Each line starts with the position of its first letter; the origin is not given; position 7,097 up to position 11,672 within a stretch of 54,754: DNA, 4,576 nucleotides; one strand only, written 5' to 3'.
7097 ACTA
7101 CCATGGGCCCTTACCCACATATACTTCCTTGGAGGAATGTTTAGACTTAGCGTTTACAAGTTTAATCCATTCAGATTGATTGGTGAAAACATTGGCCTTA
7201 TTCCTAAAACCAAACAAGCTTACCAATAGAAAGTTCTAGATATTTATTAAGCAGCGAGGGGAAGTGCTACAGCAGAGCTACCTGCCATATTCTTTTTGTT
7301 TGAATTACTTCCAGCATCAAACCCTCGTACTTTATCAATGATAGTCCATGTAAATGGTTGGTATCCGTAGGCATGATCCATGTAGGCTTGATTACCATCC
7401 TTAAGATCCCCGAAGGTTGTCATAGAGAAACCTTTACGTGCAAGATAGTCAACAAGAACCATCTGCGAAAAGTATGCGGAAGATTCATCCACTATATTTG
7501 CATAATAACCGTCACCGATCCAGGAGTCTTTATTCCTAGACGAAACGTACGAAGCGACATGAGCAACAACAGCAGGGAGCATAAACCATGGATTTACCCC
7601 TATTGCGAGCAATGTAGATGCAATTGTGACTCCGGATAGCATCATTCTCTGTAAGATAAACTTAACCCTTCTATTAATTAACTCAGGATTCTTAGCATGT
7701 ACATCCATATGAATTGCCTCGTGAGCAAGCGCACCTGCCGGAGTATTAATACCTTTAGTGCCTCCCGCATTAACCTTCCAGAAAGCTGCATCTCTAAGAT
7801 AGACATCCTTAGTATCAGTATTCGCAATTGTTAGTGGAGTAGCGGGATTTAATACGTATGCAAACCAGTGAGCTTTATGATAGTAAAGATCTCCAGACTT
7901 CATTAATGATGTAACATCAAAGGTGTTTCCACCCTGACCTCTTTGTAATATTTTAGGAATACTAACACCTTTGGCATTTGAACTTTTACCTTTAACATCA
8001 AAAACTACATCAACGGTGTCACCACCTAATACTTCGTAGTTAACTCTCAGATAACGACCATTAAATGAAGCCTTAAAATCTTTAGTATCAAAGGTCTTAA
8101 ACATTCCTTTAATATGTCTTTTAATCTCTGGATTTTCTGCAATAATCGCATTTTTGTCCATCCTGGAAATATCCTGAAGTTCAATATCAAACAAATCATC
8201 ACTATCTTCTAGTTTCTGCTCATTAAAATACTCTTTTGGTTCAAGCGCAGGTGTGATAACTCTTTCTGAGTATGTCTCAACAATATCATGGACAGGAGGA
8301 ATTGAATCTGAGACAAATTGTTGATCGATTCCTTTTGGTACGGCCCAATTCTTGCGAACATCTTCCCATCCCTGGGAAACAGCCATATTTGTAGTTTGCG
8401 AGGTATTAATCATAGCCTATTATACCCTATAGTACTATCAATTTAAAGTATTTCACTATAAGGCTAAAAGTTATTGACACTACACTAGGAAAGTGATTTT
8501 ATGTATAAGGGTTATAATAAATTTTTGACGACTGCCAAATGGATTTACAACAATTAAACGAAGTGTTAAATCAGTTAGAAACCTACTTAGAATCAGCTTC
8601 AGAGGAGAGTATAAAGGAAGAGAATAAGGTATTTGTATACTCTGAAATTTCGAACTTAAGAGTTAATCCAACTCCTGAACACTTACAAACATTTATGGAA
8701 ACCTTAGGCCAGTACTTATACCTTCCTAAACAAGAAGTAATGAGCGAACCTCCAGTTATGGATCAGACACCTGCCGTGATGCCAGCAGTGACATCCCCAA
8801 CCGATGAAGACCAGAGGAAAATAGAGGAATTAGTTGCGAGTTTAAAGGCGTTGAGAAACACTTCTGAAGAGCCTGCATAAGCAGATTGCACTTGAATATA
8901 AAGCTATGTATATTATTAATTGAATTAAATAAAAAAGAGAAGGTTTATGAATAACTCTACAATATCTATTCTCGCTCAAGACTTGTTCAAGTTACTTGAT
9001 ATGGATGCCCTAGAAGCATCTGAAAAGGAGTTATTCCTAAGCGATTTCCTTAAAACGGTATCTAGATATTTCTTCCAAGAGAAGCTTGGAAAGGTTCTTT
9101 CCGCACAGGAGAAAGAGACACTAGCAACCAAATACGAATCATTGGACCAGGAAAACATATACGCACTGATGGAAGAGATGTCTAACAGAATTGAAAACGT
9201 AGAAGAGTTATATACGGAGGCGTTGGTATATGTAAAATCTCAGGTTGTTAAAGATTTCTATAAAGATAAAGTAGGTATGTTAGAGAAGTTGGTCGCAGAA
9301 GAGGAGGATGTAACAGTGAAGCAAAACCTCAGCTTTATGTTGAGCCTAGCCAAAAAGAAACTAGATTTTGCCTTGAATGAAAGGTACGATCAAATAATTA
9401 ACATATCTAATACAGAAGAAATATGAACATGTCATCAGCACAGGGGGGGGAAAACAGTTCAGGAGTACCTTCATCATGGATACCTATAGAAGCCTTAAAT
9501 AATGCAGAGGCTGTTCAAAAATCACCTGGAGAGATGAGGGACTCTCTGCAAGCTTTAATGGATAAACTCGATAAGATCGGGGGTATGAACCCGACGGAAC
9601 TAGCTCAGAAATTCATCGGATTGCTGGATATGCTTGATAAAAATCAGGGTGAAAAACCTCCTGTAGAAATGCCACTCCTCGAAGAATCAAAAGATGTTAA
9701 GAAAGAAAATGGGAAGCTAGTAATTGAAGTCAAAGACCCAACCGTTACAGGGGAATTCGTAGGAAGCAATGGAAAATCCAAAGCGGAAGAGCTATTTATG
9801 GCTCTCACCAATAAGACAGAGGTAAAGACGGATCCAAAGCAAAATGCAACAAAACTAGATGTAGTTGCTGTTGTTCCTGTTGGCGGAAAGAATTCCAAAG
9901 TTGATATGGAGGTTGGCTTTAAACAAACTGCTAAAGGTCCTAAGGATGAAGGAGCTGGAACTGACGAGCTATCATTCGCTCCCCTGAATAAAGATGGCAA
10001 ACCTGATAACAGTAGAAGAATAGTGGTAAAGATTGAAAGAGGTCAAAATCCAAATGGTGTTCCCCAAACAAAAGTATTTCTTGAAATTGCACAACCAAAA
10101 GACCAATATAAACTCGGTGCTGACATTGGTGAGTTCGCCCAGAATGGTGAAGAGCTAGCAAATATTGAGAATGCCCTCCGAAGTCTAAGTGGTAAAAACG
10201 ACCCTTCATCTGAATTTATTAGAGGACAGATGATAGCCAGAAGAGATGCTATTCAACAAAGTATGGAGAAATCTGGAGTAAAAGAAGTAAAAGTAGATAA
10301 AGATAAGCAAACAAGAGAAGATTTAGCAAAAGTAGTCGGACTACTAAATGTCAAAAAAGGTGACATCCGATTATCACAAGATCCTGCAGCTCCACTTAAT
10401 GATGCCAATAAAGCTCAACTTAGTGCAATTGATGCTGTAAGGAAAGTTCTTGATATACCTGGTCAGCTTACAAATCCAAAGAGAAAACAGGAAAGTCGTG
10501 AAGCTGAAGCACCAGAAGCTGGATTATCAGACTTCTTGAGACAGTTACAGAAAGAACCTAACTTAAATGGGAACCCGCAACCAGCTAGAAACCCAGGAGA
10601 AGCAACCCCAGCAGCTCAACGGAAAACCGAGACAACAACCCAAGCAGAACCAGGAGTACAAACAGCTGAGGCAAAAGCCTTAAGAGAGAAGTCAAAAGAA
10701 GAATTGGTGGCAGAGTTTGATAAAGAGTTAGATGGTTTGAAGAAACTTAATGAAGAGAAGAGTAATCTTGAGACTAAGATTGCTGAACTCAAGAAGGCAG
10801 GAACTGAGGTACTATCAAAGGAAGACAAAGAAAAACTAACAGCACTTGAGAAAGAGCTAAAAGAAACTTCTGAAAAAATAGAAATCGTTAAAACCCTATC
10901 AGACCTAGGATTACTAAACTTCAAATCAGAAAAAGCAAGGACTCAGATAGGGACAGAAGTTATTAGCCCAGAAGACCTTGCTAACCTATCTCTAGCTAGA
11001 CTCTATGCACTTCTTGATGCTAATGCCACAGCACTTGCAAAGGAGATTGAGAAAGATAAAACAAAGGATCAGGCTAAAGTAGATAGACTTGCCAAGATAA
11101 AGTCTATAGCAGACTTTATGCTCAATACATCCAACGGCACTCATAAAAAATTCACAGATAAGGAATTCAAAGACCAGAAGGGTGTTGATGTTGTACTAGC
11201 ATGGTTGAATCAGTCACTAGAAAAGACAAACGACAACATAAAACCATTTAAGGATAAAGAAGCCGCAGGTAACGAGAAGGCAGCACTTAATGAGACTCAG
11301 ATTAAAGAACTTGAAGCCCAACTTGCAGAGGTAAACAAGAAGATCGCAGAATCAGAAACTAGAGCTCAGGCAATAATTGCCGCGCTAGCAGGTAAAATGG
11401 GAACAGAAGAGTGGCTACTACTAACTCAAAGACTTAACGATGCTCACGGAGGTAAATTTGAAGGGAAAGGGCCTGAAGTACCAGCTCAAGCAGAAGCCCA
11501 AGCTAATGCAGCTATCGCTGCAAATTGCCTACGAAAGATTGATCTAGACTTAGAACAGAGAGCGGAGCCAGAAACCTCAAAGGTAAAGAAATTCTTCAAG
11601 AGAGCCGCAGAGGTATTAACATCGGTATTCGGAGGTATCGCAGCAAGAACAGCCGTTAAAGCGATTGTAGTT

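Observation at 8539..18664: Ten-kb operon: two small acidic proteins, a 1755-aa membrane/coiled-coil giant, an atypical Ser/Thr kinase and a PP2C-like phosphatase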

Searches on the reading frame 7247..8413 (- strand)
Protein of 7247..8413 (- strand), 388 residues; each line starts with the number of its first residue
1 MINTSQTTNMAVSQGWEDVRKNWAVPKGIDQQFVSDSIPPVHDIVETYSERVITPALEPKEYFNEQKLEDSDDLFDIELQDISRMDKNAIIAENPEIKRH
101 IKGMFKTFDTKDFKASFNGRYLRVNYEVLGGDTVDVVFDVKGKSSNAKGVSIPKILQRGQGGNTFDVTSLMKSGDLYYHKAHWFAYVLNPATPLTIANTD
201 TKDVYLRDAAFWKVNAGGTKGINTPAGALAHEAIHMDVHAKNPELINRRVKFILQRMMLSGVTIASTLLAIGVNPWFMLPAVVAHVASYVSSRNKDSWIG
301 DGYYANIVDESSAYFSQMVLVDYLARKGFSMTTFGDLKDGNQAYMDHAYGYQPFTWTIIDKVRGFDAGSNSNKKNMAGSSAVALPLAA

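Call 5: search_protein_families(library=pfam, proteins=[window:7247-8413:-], max_evalue=1)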
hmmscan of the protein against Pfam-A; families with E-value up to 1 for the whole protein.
window:7247-8413:- (388 aa): 0 families

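Call 6: search_protein_families(library=ncbifam, proteins=[window:7247-8413:-], max_evalue=1)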
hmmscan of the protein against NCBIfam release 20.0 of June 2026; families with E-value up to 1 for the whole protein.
window:7247-8413:- (388 aa): 0 families

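Call 7: search_protein_families(library=phrogs, proteins=[window:7247-8413:-], max_evalue=0.1)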
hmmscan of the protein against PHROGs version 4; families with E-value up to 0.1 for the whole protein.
window:7247-8413:- (388 aa): 0 families

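Call 8: search_protein_families(library=padloc, proteins=[window:7247-8413:-], max_evalue=0.1)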
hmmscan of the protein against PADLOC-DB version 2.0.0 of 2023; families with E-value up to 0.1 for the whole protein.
window:7247-8413:- (388 aa): 0 families

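Call 88: search_solved_structures(query=window:7247-8413:-, max_evalue=10)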
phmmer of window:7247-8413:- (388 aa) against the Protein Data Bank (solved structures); distinct sequences matched with E-value up to 10: 0.
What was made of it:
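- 7247..8413 (-): 388-aa HExxH (HEAIH) protein with a hydrophobic hairpin after the motif. It is co-conserved with the module. No Pfam or PDB hit (calls 5, 88).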

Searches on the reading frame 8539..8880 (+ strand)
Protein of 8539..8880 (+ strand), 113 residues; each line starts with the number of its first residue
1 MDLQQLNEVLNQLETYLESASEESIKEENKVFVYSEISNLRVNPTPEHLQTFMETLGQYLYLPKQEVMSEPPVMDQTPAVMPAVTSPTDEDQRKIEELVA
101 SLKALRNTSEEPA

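Call 5: search_protein_families(library=pfam, proteins=[window:8539-8880:+], max_evalue=1)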
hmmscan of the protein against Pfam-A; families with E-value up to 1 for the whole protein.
window:8539-8880:+ (113 aa): 3 families
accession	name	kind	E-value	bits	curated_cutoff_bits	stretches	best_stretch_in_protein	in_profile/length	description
PF00159.23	Hormone_3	-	0.1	13.1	28.7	0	45-62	12-29/36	Pancreatic hormone peptide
PF20302.4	HisK-N-like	-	0.13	12.9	27.8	1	4-102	11-90/132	HisK-N-like globin domain of the ASK signalosome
PF23289.1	Spectrin_5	-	0.17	12.4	27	1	7-37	13-43/80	Guanine nucleotide exchange factor DBS-like, spectrin-like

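Call 6: search_protein_families(library=ncbifam, proteins=[window:8539-8880:+], max_evalue=1)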
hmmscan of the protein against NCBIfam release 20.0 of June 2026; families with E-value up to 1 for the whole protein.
window:8539-8880:+ (113 aa): 0 families

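Call 7: search_protein_families(library=phrogs, proteins=[window:8539-8880:+], max_evalue=0.1)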
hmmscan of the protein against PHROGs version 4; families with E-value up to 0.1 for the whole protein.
window:8539-8880:+ (113 aa): 2 families
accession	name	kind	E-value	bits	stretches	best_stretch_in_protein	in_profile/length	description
phrog_12255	-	unknown function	0.0021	19.6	0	5-31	14-40/77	-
phrog_30183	-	unknown function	0.076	13.6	0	1-54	90-143/206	-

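Call 8: search_protein_families(library=padloc, proteins=[window:8539-8880:+], max_evalue=0.1)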
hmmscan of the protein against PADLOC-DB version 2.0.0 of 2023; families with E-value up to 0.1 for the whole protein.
window:8539-8880:+ (113 aa): 0 families
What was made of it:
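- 8539..8880 (+): p113, a small acidic protein (D+E 21, K+R 8). No family hit (calls 5-8).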

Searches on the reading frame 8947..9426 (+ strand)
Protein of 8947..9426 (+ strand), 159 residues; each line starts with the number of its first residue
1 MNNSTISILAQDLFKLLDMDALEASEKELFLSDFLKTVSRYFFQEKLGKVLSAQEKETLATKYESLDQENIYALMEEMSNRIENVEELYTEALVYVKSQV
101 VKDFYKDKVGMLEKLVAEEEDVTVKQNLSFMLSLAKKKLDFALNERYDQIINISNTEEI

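Call 5: search_protein_families(library=pfam, proteins=[window:8947-9426:+], max_evalue=1)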
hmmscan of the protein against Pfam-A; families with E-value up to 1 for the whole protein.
window:8947-9426:+ (159 aa): 1 family
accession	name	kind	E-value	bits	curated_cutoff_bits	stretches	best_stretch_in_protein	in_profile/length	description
PF07261.16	DnaB_2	-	0.037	14.2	22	1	42-79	3-42/74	Replication initiation and membrane attachment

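Call 6: search_protein_families(library=ncbifam, proteins=[window:8947-9426:+], max_evalue=1)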
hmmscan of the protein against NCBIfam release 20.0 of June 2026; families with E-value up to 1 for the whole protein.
window:8947-9426:+ (159 aa): 2 families
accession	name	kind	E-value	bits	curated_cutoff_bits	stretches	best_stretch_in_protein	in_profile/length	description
NF007257.0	PRK09706.1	subfamily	0.0079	16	101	1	22-96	57-129/135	transcriptional repressor DicA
TIGR02976.1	phageshock_pspB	equivalog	0.17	12.2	51.7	1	66-89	42-65/75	envelope stress response membrane protein PspB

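Call 7: search_protein_families(library=phrogs, proteins=[window:8947-9426:+], max_evalue=0.1)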
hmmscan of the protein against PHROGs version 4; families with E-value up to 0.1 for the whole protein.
window:8947-9426:+ (159 aa): 1 family
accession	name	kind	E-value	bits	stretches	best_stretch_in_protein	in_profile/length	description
phrog_16310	-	unknown function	0.029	12.7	1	41-146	472-574/1411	-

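Call 8: search_protein_families(library=padloc, proteins=[window:8947-9426:+], max_evalue=0.1)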
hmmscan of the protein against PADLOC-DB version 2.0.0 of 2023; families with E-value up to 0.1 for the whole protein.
window:8947-9426:+ (159 aa): 1 family
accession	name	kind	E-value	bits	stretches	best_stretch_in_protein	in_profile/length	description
PDLC02806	SspH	-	0.0044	12.5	1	38-140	305-411/1766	SspH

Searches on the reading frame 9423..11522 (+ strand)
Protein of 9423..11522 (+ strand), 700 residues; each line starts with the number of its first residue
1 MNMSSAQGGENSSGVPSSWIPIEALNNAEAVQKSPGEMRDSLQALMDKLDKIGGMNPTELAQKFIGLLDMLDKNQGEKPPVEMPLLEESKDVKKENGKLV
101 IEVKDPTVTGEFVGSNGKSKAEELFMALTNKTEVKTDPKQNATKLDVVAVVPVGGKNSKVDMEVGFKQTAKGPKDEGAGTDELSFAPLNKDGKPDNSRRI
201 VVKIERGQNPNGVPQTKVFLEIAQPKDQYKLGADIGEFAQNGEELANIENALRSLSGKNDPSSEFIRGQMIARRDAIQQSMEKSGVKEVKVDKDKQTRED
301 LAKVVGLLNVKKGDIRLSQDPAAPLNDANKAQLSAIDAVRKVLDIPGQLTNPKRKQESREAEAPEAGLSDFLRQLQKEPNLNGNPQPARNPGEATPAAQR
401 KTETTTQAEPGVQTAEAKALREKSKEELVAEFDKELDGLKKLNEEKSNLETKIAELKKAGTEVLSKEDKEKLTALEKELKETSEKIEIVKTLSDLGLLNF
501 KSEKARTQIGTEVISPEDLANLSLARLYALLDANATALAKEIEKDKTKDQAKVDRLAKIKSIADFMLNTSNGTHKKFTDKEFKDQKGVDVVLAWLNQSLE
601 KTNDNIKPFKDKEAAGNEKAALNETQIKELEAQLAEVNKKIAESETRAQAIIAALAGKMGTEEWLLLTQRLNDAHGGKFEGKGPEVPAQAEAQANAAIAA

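Call 71: search_protein_families(library=pfam, proteins=[window:9423-11522:+], max_evalue=10)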
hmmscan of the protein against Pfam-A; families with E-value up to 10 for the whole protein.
window:9423-11522:+ (700 aa): 3 families
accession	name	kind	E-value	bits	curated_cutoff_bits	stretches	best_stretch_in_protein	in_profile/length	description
PF17376.7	DUF5398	-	0.56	11.1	28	1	422-475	10-63/80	Family of unknown function (DUF5398)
PF01519.22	DUF16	-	3.3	8.7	40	1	568-656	16-93/104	Protein of unknown function DUF16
PF14584.11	DUF4446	-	8.3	6.9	27.4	0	418-466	33-81/150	Protein of unknown function (DUF4446)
